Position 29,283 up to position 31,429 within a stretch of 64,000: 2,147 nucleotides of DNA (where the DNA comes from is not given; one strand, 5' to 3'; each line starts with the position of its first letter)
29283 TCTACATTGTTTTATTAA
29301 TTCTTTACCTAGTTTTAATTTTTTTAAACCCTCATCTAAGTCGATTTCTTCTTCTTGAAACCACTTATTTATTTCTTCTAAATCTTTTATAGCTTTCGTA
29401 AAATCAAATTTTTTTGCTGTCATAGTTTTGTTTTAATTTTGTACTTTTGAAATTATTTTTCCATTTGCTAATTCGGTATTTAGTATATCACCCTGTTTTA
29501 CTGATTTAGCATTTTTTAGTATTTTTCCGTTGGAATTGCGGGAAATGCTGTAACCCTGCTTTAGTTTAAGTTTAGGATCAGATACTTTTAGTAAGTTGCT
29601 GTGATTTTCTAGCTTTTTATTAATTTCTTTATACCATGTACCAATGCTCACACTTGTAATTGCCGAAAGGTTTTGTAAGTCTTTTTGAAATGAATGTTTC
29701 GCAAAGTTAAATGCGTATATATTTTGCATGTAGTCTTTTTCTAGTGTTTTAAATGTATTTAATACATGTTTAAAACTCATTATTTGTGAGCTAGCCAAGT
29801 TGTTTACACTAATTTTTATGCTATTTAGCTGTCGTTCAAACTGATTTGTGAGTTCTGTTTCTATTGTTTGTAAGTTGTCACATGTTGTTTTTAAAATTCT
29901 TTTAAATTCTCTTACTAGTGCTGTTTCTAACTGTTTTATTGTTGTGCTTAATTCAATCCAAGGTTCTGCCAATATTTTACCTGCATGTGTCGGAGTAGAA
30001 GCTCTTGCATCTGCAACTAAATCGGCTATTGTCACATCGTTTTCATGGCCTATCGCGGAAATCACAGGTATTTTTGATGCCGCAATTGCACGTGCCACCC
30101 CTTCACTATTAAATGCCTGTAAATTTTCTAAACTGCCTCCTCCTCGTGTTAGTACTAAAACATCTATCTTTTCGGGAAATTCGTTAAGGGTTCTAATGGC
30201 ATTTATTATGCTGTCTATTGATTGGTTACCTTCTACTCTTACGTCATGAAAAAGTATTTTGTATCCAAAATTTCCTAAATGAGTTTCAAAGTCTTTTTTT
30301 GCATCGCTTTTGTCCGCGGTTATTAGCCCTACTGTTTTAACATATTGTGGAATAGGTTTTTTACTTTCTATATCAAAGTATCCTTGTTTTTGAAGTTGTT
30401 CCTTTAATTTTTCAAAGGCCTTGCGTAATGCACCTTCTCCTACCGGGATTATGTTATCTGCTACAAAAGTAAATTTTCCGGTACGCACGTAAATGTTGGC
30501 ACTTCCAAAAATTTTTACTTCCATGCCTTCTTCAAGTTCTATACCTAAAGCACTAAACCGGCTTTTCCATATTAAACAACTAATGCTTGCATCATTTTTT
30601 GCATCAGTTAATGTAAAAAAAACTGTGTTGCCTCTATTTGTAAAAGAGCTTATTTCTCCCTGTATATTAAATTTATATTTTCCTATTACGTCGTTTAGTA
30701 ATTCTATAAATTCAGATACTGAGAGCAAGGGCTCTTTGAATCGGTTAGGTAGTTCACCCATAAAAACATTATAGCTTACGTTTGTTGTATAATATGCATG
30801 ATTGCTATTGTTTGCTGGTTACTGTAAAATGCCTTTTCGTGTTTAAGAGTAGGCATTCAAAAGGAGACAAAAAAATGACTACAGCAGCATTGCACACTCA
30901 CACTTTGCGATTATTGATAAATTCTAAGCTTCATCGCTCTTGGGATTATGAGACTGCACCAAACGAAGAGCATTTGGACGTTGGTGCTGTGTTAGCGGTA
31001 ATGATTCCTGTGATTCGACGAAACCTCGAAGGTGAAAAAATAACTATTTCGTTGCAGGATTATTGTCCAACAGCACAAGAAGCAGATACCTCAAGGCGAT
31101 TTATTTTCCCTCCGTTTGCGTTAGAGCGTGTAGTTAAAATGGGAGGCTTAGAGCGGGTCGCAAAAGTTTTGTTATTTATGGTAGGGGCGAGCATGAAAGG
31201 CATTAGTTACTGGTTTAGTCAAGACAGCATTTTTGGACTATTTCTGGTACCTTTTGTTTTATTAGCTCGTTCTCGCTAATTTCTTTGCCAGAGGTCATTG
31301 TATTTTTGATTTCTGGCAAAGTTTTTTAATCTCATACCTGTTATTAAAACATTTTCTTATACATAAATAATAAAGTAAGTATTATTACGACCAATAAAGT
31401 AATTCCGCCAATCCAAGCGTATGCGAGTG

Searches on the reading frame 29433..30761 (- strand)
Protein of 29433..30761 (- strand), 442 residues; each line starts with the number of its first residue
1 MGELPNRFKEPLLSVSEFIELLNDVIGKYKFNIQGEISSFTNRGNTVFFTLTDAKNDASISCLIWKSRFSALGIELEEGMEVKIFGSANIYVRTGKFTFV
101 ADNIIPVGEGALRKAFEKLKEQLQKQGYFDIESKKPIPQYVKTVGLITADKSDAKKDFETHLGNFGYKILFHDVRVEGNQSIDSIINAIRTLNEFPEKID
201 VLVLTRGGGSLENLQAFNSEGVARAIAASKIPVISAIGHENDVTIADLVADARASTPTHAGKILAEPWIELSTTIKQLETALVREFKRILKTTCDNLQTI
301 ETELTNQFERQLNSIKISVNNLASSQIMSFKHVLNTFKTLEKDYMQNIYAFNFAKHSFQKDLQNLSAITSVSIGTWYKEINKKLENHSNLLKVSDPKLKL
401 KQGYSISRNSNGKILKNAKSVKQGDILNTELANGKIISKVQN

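Call 26: find_related_loci(query=window:29433-30761:-, collection=genome_contigs, flank=8000)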
Query window:29433-30761:- (442 aa) in genome_contigs; peptide patterns used: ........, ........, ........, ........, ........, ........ (x = any residue, [..] = any of these).
110 stretches matched a pattern; 13 encode a relative of the query (tblastn E <= 1e-3); 13 distinct loci.
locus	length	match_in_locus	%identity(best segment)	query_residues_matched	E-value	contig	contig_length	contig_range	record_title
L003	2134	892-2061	47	8-440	4e-130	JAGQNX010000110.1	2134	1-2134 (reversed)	MAG: candidate division WWE3 bacterium isolate HKST-UBA79 2014-04-01_1_(paired)_contig_283093, whole genome shotgun sequ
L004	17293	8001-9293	44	12-442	4e-122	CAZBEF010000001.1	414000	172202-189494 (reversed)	MAG TPA_asm: uncultured Gammaproteobacteria bacterium isolate SRP278252_co2_430 genome assembly, contig: NODE_10_length_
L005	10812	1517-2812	43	10-441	7e-113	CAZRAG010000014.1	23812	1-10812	MAG TPA_asm: uncultured Pseudomonadales bacterium isolate SRP093185_co1_24 genome assembly, contig: NODE_1218_length_238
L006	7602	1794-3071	42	9-434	6e-113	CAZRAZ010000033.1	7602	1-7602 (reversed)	MAG TPA_asm: uncultured Gammaproteobacteria bacterium isolate binchicken_co191_93 genome assembly, contig: NODE_7742_len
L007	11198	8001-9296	40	9-440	7e-108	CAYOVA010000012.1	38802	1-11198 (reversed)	MAG TPA_asm: uncultured Gammaproteobacteria bacterium isolate SRP342105_co3_219 genome assembly, contig: NODE_658_length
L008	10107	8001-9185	37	9-442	7e-81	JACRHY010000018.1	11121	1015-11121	MAG: Parcubacteria group bacterium isolate NC_groundwater_1789_Pr3_B-0.1um_50_11 SR-2_scaffold_141_1529952, whole genome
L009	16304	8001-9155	37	12-442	4e-81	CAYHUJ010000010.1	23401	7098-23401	MAG TPA_asm: uncultured Candidatus Saccharibacteria bacterium isolate ERP119705_co16_137 genome assembly, contig: NODE_1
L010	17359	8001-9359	38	1-441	6e-86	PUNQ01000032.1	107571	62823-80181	MAG: Candidatus Nealsonbacteria bacterium isolate B1Sed10_182 B1-Sed10-C41, whole genome shotgun sequence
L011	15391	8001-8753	42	13-264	2e-50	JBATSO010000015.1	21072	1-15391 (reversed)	MAG: Candidatus Saccharimonadales bacterium isolate MFD10515_ilm_asm_bin21 k127_189995, whole genome shotgun sequence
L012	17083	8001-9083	32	9-433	7e-45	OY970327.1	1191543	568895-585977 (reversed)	MAG: Candidatus Saccharimonadia bacterium isolate MFD01275.bin.c.7 genome assembly, chromosome: 1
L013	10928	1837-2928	34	9-436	2e-43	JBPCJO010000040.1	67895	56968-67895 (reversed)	MAG: Candidatus Saccharimonadales bacterium isolate TH_ant_mag_28 S1Ck127_5626975_flag_0_multi_9.1648_len_67895, whole g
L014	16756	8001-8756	34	19-262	1e-42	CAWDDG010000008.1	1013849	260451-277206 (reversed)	MAG: uncultured Actinomycetota bacterium isolate MFD04850.bin.1.275 genome assembly, contig: contig_46588, whole genome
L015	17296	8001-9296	42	10-441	2e-114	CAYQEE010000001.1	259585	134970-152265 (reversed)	MAG TPA_asm: uncultured Gammaproteobacteria bacterium isolate SRP272529_co2_240 genome assembly, contig: NODE_16_length_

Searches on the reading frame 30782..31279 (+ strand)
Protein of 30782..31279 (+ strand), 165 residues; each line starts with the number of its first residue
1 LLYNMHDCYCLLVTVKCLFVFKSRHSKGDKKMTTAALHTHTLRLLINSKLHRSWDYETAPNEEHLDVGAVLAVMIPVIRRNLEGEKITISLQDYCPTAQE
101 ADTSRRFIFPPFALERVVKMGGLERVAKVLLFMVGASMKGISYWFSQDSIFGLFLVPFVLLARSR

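Call 7: search_protein_families(library=pfam, proteins=[window:30782-31279:+], max_evalue=1)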
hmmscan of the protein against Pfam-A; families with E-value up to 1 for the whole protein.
window:30782-31279:+ (165 aa): 0 families

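Call 40: search_protein_families(library=phrogs, proteins=[window:30782-31279:+], max_evalue=1)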
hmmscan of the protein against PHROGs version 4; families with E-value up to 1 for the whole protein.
window:30782-31279:+ (165 aa): 0 families

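Call 41: search_protein_families(library=ncbifam, proteins=[window:30782-31279:+], max_evalue=1)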
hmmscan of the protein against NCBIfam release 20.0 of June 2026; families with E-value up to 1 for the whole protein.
window:30782-31279:+ (165 aa): 0 families

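Call 42: search_protein_families(library=padloc, proteins=[window:30782-31279:+], max_evalue=1)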
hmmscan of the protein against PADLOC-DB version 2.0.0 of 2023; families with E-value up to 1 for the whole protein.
window:30782-31279:+ (165 aa): 1 family
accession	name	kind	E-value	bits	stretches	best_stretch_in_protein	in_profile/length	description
PDLC02012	SAVED5--SAVED_TIR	-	0.045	10.8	1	22-130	109-213/404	-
